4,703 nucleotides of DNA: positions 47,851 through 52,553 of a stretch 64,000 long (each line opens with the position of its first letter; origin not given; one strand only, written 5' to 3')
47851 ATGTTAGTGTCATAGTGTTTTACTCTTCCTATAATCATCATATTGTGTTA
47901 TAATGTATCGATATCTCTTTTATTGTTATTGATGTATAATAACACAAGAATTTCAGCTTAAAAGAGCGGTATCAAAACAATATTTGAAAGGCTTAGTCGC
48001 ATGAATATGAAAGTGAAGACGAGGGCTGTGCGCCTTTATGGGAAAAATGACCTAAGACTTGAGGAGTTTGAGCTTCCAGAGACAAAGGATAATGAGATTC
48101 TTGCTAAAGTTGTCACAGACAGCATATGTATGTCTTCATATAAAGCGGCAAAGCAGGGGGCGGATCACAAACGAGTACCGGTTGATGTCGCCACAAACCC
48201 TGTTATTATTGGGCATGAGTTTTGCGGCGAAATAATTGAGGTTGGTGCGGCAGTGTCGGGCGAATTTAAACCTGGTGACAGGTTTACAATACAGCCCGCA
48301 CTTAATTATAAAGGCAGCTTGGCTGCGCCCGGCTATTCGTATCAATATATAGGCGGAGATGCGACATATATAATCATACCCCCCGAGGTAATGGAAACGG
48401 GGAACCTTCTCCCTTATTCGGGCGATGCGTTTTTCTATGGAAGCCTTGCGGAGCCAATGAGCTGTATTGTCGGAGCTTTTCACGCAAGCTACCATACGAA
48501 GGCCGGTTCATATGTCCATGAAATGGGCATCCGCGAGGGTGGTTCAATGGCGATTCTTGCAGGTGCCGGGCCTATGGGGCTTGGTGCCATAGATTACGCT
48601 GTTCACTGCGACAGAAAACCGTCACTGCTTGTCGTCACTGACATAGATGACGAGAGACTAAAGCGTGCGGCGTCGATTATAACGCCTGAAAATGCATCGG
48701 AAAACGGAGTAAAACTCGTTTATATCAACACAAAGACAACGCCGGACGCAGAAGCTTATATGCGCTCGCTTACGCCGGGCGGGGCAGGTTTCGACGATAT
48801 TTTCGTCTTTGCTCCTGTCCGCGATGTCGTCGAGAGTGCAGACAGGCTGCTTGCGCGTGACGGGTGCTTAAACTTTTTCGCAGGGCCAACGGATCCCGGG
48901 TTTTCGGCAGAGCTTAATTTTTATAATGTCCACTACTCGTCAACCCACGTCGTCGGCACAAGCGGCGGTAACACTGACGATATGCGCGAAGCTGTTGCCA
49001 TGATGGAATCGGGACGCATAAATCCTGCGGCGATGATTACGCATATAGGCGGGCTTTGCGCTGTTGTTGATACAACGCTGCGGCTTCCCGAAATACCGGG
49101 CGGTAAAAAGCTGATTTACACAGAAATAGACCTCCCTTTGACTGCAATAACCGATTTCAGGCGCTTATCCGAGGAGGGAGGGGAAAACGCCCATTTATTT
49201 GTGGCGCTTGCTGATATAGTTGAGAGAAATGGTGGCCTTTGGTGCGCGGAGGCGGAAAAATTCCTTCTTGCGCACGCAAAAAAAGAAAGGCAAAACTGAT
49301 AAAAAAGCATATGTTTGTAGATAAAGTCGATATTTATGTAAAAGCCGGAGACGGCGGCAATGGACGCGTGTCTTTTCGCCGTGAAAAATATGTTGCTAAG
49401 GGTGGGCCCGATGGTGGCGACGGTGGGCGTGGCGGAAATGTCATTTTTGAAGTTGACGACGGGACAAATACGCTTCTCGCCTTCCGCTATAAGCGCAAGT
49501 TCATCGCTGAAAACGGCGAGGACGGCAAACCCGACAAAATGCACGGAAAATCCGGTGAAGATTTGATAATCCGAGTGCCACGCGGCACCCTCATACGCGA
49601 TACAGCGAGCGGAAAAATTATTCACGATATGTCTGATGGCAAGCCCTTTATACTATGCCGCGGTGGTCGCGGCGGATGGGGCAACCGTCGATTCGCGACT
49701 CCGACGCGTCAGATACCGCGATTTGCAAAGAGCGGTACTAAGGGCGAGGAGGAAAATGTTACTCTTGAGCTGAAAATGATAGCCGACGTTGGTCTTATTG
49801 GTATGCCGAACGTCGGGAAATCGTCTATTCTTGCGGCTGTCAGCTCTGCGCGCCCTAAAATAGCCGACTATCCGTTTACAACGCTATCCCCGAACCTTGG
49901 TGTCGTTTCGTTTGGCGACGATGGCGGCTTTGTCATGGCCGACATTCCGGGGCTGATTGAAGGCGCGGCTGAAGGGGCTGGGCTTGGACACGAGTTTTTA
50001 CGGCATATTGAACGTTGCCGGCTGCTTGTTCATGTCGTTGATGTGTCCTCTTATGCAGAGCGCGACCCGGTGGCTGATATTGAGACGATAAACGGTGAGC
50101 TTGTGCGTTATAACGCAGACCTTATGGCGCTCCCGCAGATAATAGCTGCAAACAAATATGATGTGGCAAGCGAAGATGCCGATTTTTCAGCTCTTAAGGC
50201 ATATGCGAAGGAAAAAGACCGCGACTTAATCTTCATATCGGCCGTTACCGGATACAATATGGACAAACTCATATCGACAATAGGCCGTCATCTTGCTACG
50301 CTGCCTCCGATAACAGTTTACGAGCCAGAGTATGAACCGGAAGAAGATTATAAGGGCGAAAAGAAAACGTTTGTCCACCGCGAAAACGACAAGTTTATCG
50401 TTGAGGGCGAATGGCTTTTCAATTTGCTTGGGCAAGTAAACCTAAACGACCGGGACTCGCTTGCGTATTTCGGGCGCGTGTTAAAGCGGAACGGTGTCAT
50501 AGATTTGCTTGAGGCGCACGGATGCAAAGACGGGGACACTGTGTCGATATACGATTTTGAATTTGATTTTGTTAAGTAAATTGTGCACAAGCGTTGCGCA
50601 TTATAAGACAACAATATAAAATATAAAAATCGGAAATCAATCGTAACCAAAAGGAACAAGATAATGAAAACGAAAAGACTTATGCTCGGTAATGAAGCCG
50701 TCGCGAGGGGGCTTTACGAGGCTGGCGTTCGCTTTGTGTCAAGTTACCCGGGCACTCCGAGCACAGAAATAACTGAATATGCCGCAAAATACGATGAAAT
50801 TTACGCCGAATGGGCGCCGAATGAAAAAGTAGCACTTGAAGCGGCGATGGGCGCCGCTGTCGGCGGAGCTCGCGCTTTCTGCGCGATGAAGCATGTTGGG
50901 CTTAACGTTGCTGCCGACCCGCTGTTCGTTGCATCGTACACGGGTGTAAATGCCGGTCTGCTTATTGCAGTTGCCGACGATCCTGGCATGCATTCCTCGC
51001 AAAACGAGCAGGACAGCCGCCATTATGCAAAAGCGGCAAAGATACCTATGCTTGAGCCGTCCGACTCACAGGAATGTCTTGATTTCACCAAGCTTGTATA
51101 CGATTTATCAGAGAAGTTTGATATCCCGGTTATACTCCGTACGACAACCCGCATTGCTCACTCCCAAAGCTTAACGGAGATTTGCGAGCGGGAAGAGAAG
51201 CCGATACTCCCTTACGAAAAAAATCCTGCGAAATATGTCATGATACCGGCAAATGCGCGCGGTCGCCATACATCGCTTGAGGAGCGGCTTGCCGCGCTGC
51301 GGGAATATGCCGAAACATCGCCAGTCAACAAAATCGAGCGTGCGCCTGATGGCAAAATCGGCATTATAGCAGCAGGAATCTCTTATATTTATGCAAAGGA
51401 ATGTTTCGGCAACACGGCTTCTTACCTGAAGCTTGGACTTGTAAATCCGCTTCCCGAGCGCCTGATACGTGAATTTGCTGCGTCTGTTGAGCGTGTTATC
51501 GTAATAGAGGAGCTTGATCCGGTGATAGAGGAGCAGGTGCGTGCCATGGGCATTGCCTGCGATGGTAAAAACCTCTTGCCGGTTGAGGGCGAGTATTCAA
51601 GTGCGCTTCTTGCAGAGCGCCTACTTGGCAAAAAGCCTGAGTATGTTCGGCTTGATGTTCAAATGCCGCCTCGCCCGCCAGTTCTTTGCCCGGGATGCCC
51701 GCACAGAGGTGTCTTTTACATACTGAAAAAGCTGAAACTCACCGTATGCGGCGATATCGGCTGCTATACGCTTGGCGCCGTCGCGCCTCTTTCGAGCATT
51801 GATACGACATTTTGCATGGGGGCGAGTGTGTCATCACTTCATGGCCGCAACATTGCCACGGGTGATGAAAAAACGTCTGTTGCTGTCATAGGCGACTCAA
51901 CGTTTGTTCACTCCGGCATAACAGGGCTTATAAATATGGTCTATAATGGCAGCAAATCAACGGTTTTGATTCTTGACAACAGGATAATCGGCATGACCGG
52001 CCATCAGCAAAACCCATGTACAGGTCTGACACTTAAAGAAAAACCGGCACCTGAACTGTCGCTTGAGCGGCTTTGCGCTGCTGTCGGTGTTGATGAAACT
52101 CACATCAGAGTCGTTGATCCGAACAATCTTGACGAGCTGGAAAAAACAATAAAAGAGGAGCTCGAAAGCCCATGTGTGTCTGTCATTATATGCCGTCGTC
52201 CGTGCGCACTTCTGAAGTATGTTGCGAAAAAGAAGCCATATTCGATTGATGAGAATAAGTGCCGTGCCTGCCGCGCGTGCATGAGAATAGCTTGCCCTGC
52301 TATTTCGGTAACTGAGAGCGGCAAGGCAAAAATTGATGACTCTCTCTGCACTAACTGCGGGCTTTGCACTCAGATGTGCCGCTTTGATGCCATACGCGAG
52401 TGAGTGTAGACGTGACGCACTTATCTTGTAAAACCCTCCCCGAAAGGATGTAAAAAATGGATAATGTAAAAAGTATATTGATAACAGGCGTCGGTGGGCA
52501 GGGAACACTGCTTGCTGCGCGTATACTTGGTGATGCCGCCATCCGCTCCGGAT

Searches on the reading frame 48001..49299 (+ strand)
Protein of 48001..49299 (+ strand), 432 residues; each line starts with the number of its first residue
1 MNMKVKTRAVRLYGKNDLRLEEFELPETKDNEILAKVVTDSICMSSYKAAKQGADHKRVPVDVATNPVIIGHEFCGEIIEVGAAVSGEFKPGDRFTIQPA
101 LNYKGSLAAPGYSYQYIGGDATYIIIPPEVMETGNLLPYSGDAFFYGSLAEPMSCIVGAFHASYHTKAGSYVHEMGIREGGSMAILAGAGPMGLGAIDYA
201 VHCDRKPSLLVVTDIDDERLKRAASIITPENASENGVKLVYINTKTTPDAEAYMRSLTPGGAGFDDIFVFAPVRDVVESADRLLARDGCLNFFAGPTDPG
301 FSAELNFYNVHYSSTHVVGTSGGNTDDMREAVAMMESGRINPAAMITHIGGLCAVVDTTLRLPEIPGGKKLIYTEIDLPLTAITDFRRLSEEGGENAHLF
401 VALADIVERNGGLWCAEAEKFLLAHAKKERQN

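Call 28: search_protein_families(library=pfam, proteins=[window:48001-49299:+], max_evalue=0.0001)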
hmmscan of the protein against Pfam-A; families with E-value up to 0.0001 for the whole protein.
window:48001-49299:+ (432 aa): 2 families
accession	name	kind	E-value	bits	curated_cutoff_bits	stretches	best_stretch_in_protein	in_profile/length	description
PF00107.32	ADH_zinc_N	-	9.9e-12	45.4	31.8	1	191-336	1-128/129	Zinc-binding dehydrogenase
PF08240.17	ADH_N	-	1.2e-09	38.8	23.5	1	30-128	2-96/104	Alcohol dehydrogenase GroES-like domain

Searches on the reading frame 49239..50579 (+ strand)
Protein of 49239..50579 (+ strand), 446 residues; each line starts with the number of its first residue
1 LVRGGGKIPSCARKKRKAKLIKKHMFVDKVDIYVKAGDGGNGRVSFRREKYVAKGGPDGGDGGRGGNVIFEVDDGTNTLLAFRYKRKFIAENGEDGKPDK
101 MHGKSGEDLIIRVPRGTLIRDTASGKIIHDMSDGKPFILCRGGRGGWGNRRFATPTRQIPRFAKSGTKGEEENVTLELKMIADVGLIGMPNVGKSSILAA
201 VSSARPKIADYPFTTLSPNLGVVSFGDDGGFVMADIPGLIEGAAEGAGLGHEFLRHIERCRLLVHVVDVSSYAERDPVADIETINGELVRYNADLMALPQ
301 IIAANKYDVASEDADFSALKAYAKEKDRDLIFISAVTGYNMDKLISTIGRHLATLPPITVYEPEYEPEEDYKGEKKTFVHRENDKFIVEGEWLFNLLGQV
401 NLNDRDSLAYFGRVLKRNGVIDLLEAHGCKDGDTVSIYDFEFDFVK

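Call 28: search_protein_families(library=pfam, proteins=[window:49239-50579:+], max_evalue=0.0001)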
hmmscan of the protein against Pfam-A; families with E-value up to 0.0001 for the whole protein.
window:49239-50579:+ (446 aa): 4 families
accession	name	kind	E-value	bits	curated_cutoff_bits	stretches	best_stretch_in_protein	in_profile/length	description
PF01018.28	GTP1_OBG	-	7.2e-61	204.8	27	1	27-180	1-155/155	GTP1/OBG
PF01926.29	MMR_HSR1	-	6.2e-24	84.7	21.9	1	183-306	1-113/113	50S ribosome-binding GTPase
PF09269.16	DUF1967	-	3.9e-22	78.5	27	1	382-444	8-70/70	Domain of unknown function (DUF1967)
PF02421.24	FeoB_N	-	7.1e-09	35.8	27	1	184-347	3-155/156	Ferrous iron transport protein B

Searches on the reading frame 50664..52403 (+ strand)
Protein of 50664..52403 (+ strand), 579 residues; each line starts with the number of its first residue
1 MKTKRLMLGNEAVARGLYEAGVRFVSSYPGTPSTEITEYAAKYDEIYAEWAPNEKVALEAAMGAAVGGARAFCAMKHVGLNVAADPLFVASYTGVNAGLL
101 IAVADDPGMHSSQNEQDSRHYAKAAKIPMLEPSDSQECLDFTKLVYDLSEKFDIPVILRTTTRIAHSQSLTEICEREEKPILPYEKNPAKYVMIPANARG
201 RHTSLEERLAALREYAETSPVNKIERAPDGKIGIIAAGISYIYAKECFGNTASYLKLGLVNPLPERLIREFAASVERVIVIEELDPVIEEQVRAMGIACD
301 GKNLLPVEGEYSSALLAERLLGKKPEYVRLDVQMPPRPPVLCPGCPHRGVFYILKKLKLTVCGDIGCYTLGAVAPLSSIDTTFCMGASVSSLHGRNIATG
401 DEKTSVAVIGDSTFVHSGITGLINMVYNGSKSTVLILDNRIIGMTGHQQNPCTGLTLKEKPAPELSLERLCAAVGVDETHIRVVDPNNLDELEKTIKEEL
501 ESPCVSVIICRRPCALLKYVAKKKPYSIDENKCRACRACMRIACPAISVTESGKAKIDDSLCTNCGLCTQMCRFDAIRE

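Call 28: search_protein_families(library=pfam, proteins=[window:50664-52403:+], max_evalue=0.0001)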
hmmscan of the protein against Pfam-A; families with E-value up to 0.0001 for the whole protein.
window:50664-52403:+ (579 aa): 5 families
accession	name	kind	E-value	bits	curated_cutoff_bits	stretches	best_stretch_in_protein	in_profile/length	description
PF02775.26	TPP_enzyme_C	-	1.1e-19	71.2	21.9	1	364-509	1-150/151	Thiamine pyrophosphate enzyme, C-terminal TPP binding domain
PF01855.24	POR_N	-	4.8e-16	59.6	27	1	16-190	2-185/231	Pyruvate flavodoxin/ferredoxin oxidoreductase, thiamine diP-bdg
PF00037.32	Fer4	-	2.3e-08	33.9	21.1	1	556-578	2-24/24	4Fe-4S binding domain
PF12797.12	Fer4_2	-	8.6e-06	25.8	24.5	0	527-546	4-22/22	4Fe-4S binding domain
PF14697.11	Fer4_21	-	7.1e-05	23.3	35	1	527-577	2-57/59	4Fe-4S dicluster domain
